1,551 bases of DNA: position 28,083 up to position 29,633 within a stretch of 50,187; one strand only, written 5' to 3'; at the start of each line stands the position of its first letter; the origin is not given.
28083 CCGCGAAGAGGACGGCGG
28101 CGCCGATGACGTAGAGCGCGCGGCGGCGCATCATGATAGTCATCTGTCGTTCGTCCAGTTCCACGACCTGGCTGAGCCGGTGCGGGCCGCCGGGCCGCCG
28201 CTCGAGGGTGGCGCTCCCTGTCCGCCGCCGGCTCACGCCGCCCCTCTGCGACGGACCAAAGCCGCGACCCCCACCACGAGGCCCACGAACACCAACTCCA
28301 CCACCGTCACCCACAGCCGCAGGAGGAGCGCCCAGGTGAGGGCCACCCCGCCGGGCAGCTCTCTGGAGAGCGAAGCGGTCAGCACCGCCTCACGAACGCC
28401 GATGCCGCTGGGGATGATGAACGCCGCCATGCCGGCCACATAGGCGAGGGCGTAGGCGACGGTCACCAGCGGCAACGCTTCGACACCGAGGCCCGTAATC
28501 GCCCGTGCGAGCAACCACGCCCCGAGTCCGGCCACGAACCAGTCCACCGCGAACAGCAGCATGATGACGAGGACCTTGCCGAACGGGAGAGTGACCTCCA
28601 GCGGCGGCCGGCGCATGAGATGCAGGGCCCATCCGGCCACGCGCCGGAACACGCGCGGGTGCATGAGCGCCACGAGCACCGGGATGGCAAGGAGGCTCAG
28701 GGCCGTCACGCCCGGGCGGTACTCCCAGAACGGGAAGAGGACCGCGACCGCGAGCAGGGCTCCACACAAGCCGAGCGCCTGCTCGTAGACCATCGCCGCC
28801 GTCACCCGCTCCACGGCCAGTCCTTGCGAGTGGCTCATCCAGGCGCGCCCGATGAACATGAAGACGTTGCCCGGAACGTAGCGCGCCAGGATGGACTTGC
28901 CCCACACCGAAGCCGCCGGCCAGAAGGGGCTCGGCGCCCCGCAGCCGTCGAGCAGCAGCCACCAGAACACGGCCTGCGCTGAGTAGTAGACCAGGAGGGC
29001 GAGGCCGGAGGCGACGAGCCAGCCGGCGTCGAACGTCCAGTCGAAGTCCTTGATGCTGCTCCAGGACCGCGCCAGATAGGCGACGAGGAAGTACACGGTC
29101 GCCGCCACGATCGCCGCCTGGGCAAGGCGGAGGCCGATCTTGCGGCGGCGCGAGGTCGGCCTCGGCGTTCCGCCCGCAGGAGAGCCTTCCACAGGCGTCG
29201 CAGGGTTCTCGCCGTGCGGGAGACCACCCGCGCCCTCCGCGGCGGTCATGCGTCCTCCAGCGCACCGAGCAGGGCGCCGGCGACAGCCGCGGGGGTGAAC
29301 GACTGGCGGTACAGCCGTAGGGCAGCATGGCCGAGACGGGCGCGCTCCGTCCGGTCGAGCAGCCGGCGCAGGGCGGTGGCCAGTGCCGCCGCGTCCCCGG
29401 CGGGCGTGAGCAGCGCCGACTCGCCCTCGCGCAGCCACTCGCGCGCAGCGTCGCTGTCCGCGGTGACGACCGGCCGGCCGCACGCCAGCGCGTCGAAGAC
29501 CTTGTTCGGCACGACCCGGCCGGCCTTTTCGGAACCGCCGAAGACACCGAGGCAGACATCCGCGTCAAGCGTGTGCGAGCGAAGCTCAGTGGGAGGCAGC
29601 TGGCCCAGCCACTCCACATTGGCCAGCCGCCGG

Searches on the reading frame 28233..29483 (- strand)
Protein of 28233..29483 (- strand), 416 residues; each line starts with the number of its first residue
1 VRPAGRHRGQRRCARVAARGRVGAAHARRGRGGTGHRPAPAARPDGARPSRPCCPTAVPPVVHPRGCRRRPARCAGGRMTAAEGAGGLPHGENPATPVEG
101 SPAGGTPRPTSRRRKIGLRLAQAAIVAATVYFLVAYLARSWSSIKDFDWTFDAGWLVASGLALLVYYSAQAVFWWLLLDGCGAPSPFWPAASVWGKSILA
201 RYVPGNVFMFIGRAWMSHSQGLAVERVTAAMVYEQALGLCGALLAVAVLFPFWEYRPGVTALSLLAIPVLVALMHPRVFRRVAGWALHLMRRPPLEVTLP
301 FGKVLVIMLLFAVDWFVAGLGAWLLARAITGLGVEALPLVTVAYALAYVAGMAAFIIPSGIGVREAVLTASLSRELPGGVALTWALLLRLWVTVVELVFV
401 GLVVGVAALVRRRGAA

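Call 34: search_protein_families(library=pfam, proteins=[window:28233-29483:-], max_evalue=0.0001)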
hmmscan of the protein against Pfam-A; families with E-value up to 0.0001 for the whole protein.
window:28233-29483:- (416 aa): 1 family
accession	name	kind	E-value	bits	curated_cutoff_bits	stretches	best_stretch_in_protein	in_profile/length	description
PF03706.18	LPG_synthase_TM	-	7e-11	42.6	33.4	1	122-393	4-295/302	Lysylphosphatidylglycerol synthase TM region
